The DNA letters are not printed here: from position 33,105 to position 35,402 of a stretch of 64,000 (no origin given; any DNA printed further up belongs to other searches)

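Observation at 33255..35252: Standalone FdhF-like formate dehydrogenase with Cys at the SeCys position and no partner or cofactor genes nearby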

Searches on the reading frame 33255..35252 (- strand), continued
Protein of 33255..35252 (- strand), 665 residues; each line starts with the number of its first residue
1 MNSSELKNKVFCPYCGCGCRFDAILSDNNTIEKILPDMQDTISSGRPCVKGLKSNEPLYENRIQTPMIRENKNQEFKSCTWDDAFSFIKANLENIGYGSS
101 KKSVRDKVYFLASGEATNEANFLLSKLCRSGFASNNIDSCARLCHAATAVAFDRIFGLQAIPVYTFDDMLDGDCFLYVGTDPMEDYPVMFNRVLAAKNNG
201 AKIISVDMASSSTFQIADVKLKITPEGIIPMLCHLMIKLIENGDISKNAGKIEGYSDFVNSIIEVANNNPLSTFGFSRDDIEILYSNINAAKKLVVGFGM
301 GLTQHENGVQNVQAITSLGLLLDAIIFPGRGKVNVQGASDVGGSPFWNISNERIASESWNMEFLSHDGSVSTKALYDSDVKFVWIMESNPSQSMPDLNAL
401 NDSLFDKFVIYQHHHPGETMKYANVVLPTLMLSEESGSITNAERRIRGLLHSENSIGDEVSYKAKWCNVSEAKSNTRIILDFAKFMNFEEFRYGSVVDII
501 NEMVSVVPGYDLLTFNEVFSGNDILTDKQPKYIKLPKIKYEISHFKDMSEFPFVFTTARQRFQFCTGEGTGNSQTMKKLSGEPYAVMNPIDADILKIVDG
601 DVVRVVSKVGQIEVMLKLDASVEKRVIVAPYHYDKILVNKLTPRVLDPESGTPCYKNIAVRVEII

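Call 9: find_homologous_proteins(query=window:33255-35252:-, max_evalue=1e-10)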
Query window:33255-35252:- (665 aa): 730 proteins with E <= 1e-10 among 8000 candidates; the best 120 are listed.
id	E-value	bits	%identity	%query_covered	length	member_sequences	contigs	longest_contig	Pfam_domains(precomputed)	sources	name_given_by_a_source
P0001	0.0e+0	1519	100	100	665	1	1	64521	PF00384.28,PF01568.28,PF04879.22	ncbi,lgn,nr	ncbi:molybdopterin-dependent oxidoreductase [Candidatus Dojkabacteria bacterium]|nr:molybdopterin-de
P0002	9.8e-243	825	55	98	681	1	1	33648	PF00384.28,PF01568.28,PF04879.22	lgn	-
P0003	3.5e-240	817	53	100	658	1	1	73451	PF00384.28,PF01568.28,PF04879.22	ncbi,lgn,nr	ncbi:molybdopterin-dependent oxidoreductase [Candidatus Dojkabacteria bacterium]|nr:molybdopterin-de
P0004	2.3e-234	798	53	99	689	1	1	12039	PF00384.28,PF01568.28,PF04879.22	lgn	-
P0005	5.4e-234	796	53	98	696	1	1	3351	PF00384.28,PF01568.28,PF04879.22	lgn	-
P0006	9.7e-232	789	54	99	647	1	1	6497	PF00384.28,PF01568.28,PF04879.22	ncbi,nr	ncbi:MAG: molybdopterin-dependent oxidoreductase [Patescibacteria group bacterium]|nr:molybdopterin-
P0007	1.6e-231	788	52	99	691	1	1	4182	PF00384.28,PF01568.28,PF04879.22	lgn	-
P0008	8.9e-231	786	52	99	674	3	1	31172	PF00384.28,PF01568.28,PF04879.22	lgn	-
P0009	1.6e-230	785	53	98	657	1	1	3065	PF00384.28,PF01568.28,PF04879.22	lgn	-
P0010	1.1e-228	779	50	99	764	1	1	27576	PF00384.28,PF01568.28,PF04879.22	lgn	-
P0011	4.9e-227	773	53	99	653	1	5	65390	PF00384.28,PF01568.28,PF04879.22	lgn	-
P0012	5.3e-226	770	51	98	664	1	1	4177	PF00384.28,PF01568.28,PF04879.22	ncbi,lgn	-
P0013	4.0e-223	760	52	98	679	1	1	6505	PF00384.28,PF01568.28,PF04879.22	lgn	-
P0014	8.1e-222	756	50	100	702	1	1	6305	PF00384.28,PF01568.28,PF04879.22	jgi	jgi:predicted molibdopterin-dependent oxidoreductase YjgC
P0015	1.4e-220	752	50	98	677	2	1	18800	PF00384.28,PF01568.28,PF04879.22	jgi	jgi:formate dehydrogenase major subunit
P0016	7.6e-219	746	52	98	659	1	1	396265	PF00384.28,PF01568.28,PF04879.22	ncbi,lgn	-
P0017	1.2e-218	746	51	99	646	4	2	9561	PF00384.28,PF01568.28,PF04879.22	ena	-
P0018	3.2e-210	718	49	98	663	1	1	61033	PF00384.28,PF01568.28,PF04879.22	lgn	-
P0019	1.2e-209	716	49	98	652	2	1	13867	PF00384.28,PF01568.28,PF04879.22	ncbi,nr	ncbi:MAG: molybdopterin-dependent oxidoreductase [Candidatus Dojkabacteria bacterium]|nr:molybdopter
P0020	1.0e-198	680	45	98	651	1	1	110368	PF00384.28,PF01568.28,PF04879.22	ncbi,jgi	-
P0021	2.8e-197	675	45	100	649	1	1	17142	PF00384.28,PF01568.28,PF04879.22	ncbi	ncbi:MAG: molybdopterin-dependent oxidoreductase [bacterium]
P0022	2.1e-190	652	43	99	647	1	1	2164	PF00384.28,PF01568.28,PF04879.22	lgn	-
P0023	4.5e-188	645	45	99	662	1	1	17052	PF00384.28,PF01568.28,PF04879.22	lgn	-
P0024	7.1e-185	634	47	98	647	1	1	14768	PF00384.28,PF01568.28,PF04879.22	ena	-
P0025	1.7e-177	610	46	99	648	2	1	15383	PF00384.28,PF01568.28,PF04879.22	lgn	-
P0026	2.5e-174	599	44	98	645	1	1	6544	PF00384.28,PF01568.28,PF04879.22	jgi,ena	-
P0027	2.1e-169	583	45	98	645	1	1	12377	PF00384.28,PF01568.28,PF04879.22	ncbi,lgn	-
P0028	2.2e-155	537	54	66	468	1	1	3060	PF00384.28,PF04879.22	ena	-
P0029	7.7e-153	528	46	77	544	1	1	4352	PF00384.28,PF04879.22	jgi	jgi:predicted molibdopterin-dependent oxidoreductase YjgC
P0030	3.8e-145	503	53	66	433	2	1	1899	PF00384.28,PF01568.28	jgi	-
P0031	2.0e-138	481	38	98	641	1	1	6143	PF00384.28,PF01568.28,PF04879.22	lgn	-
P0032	1.1e-136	475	44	75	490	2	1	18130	PF00384.28,PF01568.28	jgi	jgi:predicted molibdopterin-dependent oxidoreductase YjgC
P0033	1.1e-133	465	38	99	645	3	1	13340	PF00384.28,PF01568.28,PF04879.22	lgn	-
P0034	9.5e-133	462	38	100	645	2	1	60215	PF00384.28,PF01568.28,PF04879.22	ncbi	-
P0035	2.1e-128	448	38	99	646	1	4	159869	PF00384.28,PF01568.28,PF04879.22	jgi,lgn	-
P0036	7.5e-127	442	38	100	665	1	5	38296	PF00384.28,PF01568.28,PF04879.22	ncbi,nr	ncbi:MAG: molybdopterin-dependent oxidoreductase [Nanoarchaeota archaeon]|nr:molybdopterin-dependent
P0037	5.5e-126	440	37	99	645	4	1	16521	PF00384.28,PF01568.28,PF04879.22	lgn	-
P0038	2.6e-125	437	37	98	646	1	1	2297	PF00384.28,PF01568.28,PF04879.22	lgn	-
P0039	5.4e-124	433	36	99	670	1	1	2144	PF00384.28,PF01568.28,PF04879.22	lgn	-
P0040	1.7e-123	431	40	96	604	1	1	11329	PF00384.28,PF01568.28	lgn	-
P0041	7.6e-123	429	35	98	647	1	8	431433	PF00384.28,PF01568.28,PF04879.22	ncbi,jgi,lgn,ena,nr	ncbi:MAG: molybdopterin-dependent oxidoreductase [Candidatus Nanoarchaeia archaeon]|nr:molybdopterin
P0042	1.8e-121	425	35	98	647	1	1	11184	PF00384.28,PF01568.28,PF04879.22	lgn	-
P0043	5.4e-119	416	36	98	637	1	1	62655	PF00384.28,PF01568.28,PF04879.22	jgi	jgi:formate dehydrogenase major subunit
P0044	3.8e-118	414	35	99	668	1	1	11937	PF00384.28,PF01568.28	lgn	-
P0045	3.9e-118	414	37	98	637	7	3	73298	PF00384.28,PF01568.28,PF04879.22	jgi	jgi:formate dehydrogenase major subunit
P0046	3.6e-117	410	37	92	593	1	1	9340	PF00384.28,PF01568.28,PF04879.22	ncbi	ncbi:MAG: molybdopterin-dependent oxidoreductase, partial [Candidatus Micrarchaeia archaeon]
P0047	9.4e-113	396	34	98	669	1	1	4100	PF00384.28,PF01568.28,PF04879.22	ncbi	ncbi:MAG: molybdopterin oxidoreductase family protein [Candidatus Heimdallarchaeota archaeon]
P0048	1.1e-112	396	34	99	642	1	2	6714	PF00384.28,PF01568.28,PF04879.22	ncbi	-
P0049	1.9e-112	395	35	98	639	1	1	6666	PF00384.28,PF01568.28,PF04879.22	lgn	-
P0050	2.4e-112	395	35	98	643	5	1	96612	PF00384.28,PF01568.28,PF04879.22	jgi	-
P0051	2.0e-111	391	34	99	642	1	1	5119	PF00384.28,PF01568.28,PF04879.22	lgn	-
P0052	1.1e-110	389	34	99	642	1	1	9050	PF00384.28,PF01568.28,PF04879.22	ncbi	-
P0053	1.7e-110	388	35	98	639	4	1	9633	PF00384.28,PF01568.28,PF04879.22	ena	-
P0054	7.8e-107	376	34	98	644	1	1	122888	PF00384.28,PF01568.28,PF04879.22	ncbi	ncbi:MAG: molybdopterin-dependent oxidoreductase [Candidatus Aenigmatarchaeota archaeon]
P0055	2.6e-106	375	33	98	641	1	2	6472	PF00384.28,PF01568.28,PF04879.22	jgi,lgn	-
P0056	4.5e-105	370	34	97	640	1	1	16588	PF00384.28,PF01568.28,PF04879.22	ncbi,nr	ncbi:MAG: molybdopterin-dependent oxidoreductase [Candidatus Aenigmarchaeota archaeon]|nr:molybdopte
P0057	6.8e-105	370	33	98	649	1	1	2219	PF00384.28,PF01568.28,PF04879.22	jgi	-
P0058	1.2e-104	369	34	98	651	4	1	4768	PF00384.28,PF01568.28,PF04879.22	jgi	-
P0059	1.8e-104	369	36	98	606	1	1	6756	PF00384.28,PF01568.28,PF04879.22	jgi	-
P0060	1.8e-104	368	35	96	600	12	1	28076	PF00384.28,PF01568.28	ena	-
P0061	7.2e-104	367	33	98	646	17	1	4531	PF00384.28,PF01568.28,PF04879.22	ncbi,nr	ncbi:MAG: molybdopterin-dependent oxidoreductase [Candidatus Bathyarchaeota archaeon]|nr:molybdopter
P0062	7.7e-103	363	33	98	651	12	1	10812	PF00384.28,PF01568.28,PF04879.22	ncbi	-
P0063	1.2e-102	363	34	95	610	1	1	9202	PF00384.28,PF01568.28,PF04879.22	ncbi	-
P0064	8.5e-102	360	34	98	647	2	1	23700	PF00384.28,PF01568.28,PF04879.22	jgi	jgi:predicted molibdopterin-dependent oxidoreductase YjgC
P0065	1.3e-101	359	33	98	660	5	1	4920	PF00384.28,PF01568.28,PF04879.22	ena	-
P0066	1.9e-101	359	33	98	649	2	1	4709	PF00384.28,PF01568.28,PF04879.22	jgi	-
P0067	2.8e-101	358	33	98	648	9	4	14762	PF00384.28,PF01568.28,PF04879.22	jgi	-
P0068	4.2e-101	357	33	98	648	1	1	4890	PF00384.28,PF01568.28,PF04879.22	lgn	-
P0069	5.9e-101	357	33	98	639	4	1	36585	PF00384.28,PF01568.28,PF04879.22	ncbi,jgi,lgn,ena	-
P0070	6.3e-101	357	33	98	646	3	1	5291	PF00384.28,PF01568.28,PF04879.22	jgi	jgi:predicted molibdopterin-dependent oxidoreductase YjgC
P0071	1.6e-100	355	34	98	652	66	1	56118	PF00384.28,PF01568.28,PF04879.22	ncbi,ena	-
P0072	5.3e-100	354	33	98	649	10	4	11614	PF00384.28,PF01568.28,PF04879.22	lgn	-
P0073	5.5e-100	354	33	98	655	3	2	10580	PF00384.28,PF01568.28,PF04879.22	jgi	-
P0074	1.4e-99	352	33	98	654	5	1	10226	PF00384.28,PF01568.28,PF04879.22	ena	-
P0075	2.4e-99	352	32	98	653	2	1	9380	PF00384.28,PF01568.28,PF04879.22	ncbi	-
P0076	3.2e-99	351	34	98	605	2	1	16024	PF00384.28,PF01568.28,PF04879.22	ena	-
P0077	3.7e-99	351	33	98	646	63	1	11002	PF00384.28,PF01568.28,PF04879.22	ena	-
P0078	3.9e-99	351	32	98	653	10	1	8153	PF00384.28,PF01568.28,PF04879.22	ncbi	-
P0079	2.8e-98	348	33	98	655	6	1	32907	PF00384.28,PF01568.28,PF04879.22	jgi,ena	-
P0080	3.5e-98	348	33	98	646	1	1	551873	PF00384.28,PF01568.28,PF04879.22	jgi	-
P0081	3.6e-98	348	33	98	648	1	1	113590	PF00384.28,PF01568.28,PF04879.22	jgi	-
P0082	6.1e-98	347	33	98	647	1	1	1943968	PF00384.28,PF01568.28,PF04879.22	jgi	-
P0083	7.6e-98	347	31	99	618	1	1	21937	PF00384.28,PF01568.28,PF04879.22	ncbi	-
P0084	8.9e-98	346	33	99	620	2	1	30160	PF00384.28,PF01568.28,PF04879.22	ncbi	-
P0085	1.9e-97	345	32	99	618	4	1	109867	PF00384.28,PF01568.28,PF04879.22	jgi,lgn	jgi:formate dehydrogenase major subunit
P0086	2.4e-97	345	33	98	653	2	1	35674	PF00384.28,PF01568.28,PF04879.22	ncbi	-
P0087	2.7e-97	345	33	98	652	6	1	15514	PF00384.28,PF01568.28,PF04879.22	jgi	-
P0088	4.2e-97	344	33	98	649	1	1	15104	PF00384.28,PF01568.28,PF04879.22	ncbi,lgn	-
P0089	9.4e-97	343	33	98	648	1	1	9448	PF00384.28,PF01568.28,PF04879.22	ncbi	-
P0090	2.0e-96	342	32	98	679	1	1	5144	PF00384.28,PF01568.28,PF04879.22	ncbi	-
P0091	2.2e-96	342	32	98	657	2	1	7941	PF00384.28,PF01568.28,PF04879.22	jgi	jgi:predicted molibdopterin-dependent oxidoreductase YjgC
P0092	2.2e-96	342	32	98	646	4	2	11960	PF00384.28,PF01568.28,PF04879.22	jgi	jgi:predicted molibdopterin-dependent oxidoreductase YjgC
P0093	6.1e-96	340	33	99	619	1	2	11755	PF00384.28,PF01568.28,PF04879.22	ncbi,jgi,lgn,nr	ncbi:hypothetical protein FJZ53_05865 [Candidatus Woesearchaeota archaeon]|nr:hypothetical protein [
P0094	7.2e-96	340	33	98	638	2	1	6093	PF00384.28,PF01568.28,PF04879.22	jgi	-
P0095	7.4e-96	340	31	98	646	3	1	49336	PF00384.28,PF01568.28,PF04879.22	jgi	-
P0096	7.9e-96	340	32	98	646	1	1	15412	PF00384.28,PF01568.28,PF04879.22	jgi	jgi:predicted molibdopterin-dependent oxidoreductase YjgC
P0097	1.2e-95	339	33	99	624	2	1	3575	PF00384.28,PF01568.28,PF04879.22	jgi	-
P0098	9.6e-95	336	32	98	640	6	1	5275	PF00384.28,PF01568.28,PF04879.22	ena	-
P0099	1.2e-94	336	32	98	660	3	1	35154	PF00384.28,PF01568.28,PF04879.22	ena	-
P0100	3.7e-94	334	31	98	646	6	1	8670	PF00384.28,PF01568.28,PF04879.22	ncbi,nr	ncbi:MAG TPA: molybdopterin-dependent oxidoreductase [Candidatus Eisenbacteria bacterium]|nr:molybdo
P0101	8.2e-94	333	31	98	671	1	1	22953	PF00384.28,PF01568.28,PF04879.22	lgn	-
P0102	9.9e-93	330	34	99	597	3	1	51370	PF00384.28,PF01568.28,PF04879.22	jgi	-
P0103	1.3e-91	326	32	98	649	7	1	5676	PF00384.28,PF01568.28,PF04879.22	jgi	-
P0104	2.9e-91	325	31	99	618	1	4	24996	PF00384.28,PF01568.28,PF04879.22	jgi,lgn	-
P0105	7.9e-90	320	33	98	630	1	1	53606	PF00384.28,PF01568.28,PF04879.22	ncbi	-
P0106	2.2e-88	315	31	96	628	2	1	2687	PF00384.28,PF01568.28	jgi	-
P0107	2.4e-88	315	32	99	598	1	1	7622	PF00384.28,PF18364.7,PF01568.28,PF04879.22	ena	-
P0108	9.2e-88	313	32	98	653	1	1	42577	PF00384.28,PF01568.28,PF04879.22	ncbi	-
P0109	1.5e-87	313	31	98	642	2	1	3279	PF00384.28,PF01568.28,PF04879.22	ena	-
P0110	3.4e-87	311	33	98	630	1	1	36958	PF00384.28,PF01568.28,PF04879.22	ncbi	-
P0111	1.2e-81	293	32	98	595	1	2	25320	PF00384.28,PF01568.28,PF04879.22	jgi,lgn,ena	-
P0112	1.9e-81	292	33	98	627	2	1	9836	PF00384.28,PF01568.28,PF04879.22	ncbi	-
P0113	1.4e-79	286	32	98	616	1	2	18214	PF00384.28,PF01568.28,PF04879.22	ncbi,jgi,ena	jgi:predicted molibdopterin-dependent oxidoreductase YjgC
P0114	5.8e-79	284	31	98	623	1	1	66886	PF00384.28,PF01568.28,PF04879.22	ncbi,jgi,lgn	ncbi:MAG: molybdopterin-dependent oxidoreductase [Candidatus Nanoarchaeia archaeon]|jgi:predicted mo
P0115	2.5e-73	266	30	99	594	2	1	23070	PF00384.28,PF01568.28,PF04879.22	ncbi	-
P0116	9.9e-72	260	34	65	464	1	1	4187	PF00384.28,PF04879.22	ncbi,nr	ncbi:MAG TPA: molybdopterin-dependent oxidoreductase, partial [Acidobacteriota bacterium]|nr:molybdo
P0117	2.9e-70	256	30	98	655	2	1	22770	PF00384.28,PF01568.28,PF04879.22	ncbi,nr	ncbi:MAG: molybdopterin-dependent oxidoreductase [Nanoarchaeota archaeon]|nr:molybdopterin-dependent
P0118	3.1e-69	252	30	98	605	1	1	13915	PF00384.28,PF01568.28,PF04879.22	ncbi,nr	ncbi:molybdopterin-dependent oxidoreductase [archaeon]|nr:molybdopterin-dependent oxidoreductase [ar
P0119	9.3e-69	251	29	98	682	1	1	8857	PF00384.28,PF01568.28,PF04879.22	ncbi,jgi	-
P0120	5.1e-66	241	28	100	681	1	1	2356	PF00384.28,PF01568.28,PF04879.22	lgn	-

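Call 10: find_related_loci(query=window:33255-35252:-, collection=genome_contigs, flank=10000)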
Query window:33255-35252:- (665 aa) in genome_contigs; peptide patterns used: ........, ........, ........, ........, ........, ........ (x = any residue, [..] = any of these).
30 stretches matched a pattern; 2 encode a relative of the query (tblastn E <= 1e-3); 2 distinct loci.
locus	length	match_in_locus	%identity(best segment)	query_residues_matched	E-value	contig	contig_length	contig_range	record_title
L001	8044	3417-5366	54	6-659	0e+0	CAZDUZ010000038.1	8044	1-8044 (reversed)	MAG TPA_asm: uncultured Candidatus Saccharibacteria bacterium isolate SRP239243_co2_395 genome assembly, contig: NODE_15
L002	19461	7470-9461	25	12-662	3e-50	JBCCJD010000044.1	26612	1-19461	MAG: Pseudomonadota bacterium isolate P01_C01_bin.105 k141_2499611_length_26612_cov_33.3983, whole genome shotgun sequen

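Call 12: find_encoding_contigs(protein=P0003, flank=10000, max_places=2)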
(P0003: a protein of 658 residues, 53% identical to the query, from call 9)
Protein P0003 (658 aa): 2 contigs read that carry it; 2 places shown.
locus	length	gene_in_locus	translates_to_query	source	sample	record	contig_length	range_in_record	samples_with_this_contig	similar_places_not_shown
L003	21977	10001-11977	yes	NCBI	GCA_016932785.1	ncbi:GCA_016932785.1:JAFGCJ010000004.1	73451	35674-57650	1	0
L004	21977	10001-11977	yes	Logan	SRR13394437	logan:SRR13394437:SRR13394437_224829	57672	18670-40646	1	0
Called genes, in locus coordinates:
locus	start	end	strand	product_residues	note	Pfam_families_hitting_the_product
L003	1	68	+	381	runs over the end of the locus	PF02163:Peptidase_M50, PF13180:PDZ_2 (weak)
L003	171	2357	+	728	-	PF17957:Big_7 (weak)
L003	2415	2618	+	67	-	PF01165:Ribosomal_S21 (faint)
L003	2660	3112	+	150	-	PF02637:GatB_Yqey (faint), PF09424:YqeY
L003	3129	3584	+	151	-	PF02130:YbeY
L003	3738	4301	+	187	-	PF01195:Pept_tRNA_hydro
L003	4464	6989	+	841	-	PF17757:UvrB_inter, PF02559:CarD_TRCF_RID, PF04851:ResIII, PF00270:DEAD, PF00271:Helicase_C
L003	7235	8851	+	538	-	PF05496:RuvB_N (faint), PF13177:DNA_pol3_delta2, PF00004:AAA, PF22608:DNAX_ATPase_lid, PF16193:AAA_assoc_2 (weak), PF12169:DNA_pol3_gamma3 (weak)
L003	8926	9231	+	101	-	PF02575:YbaB_DNA_bd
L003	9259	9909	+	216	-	PF21176:RecR_HhH, PF02132:RecR_ZnF (weak), PF13662:Toprim_4, PF01751:Toprim, PF21175:RecR_C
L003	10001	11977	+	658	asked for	PF04879:Molybdop_Fe4S4, PF00384:Molybdopterin, PF01568:Molydop_binding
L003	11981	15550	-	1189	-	PF00041:fn3 (weak), PF16656:Pur_ac_phosph_N (weak)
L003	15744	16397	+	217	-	-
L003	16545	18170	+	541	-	-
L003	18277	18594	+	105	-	PF03551:PadR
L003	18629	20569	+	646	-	PF13349:DUF4097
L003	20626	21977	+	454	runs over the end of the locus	PF01921:tRNA-synt_1f (faint), PF01406:tRNA-synt_1e, PF09334:tRNA-synt_1g, PF00133:tRNA-synt_1 (weak), PF09334:tRNA-synt_1g (weak), PF23493:CysS_C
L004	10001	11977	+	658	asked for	PF04879:Molybdop_Fe4S4, PF00384:Molybdopterin, PF01568:Molydop_binding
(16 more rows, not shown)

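Call 13: find_encoding_contigs(protein=P0016, flank=10000, max_places=2)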
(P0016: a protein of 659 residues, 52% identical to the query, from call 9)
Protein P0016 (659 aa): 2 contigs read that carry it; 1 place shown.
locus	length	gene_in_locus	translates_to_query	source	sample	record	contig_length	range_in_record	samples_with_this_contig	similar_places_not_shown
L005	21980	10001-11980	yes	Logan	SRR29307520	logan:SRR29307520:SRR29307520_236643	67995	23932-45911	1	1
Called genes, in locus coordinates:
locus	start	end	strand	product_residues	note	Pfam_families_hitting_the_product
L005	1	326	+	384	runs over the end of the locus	PF02163:Peptidase_M50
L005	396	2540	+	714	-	-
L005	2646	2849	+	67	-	PF01165:Ribosomal_S21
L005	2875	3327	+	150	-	PF09424:YqeY, PF02637:GatB_Yqey (weak)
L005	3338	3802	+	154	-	PF02130:YbeY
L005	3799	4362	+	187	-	PF01195:Pept_tRNA_hydro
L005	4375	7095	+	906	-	PF17757:UvrB_inter, PF02559:CarD_TRCF_RID, PF00270:DEAD, PF04851:ResIII, PF00271:Helicase_C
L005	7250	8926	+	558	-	PF05496:RuvB_N (weak), PF13177:DNA_pol3_delta2, PF00004:AAA, PF16193:AAA_assoc_2 (faint), PF22608:DNAX_ATPase_lid, PF12169:DNA_pol3_gamma3 (weak), PF20964:DnaX_C (weak)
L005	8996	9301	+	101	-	PF02575:YbaB_DNA_bd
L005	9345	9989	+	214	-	PF21176:RecR_HhH, PF02132:RecR_ZnF, PF13662:Toprim_4, PF01751:Toprim, PF21175:RecR_C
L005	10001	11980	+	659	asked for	PF04879:Molybdop_Fe4S4, PF00384:Molybdopterin, PF01568:Molydop_binding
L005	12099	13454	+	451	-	PF00133:tRNA-synt_1 (faint), PF01406:tRNA-synt_1e, PF01921:tRNA-synt_1f (faint), PF09334:tRNA-synt_1g, PF09190:DALR_2, PF23493:CysS_C (weak)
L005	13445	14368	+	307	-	PF11858:DUF3378 (weak), PF01351:RNase_HII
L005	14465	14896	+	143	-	-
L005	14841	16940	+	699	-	-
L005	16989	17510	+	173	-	-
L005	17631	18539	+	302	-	PF00005:ABC_tran, PF13304:AAA_21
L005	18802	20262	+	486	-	PF01743:PolyA_pol, PF12627:PolyA_pol_RNAbd, PF01966:HD, PF13735:tRNA_NucTran2_2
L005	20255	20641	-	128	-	-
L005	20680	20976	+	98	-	-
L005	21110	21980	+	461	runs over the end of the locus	PF00753:Lactamase_B, PF12706:Lactamase_B_2 (weak), PF16661:Lactamase_B_6 (faint), PF10996:Beta-Casp, PF07521:RMMBL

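Call 14: find_encoding_contigs(protein=P0001, flank=10000, max_places=2)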
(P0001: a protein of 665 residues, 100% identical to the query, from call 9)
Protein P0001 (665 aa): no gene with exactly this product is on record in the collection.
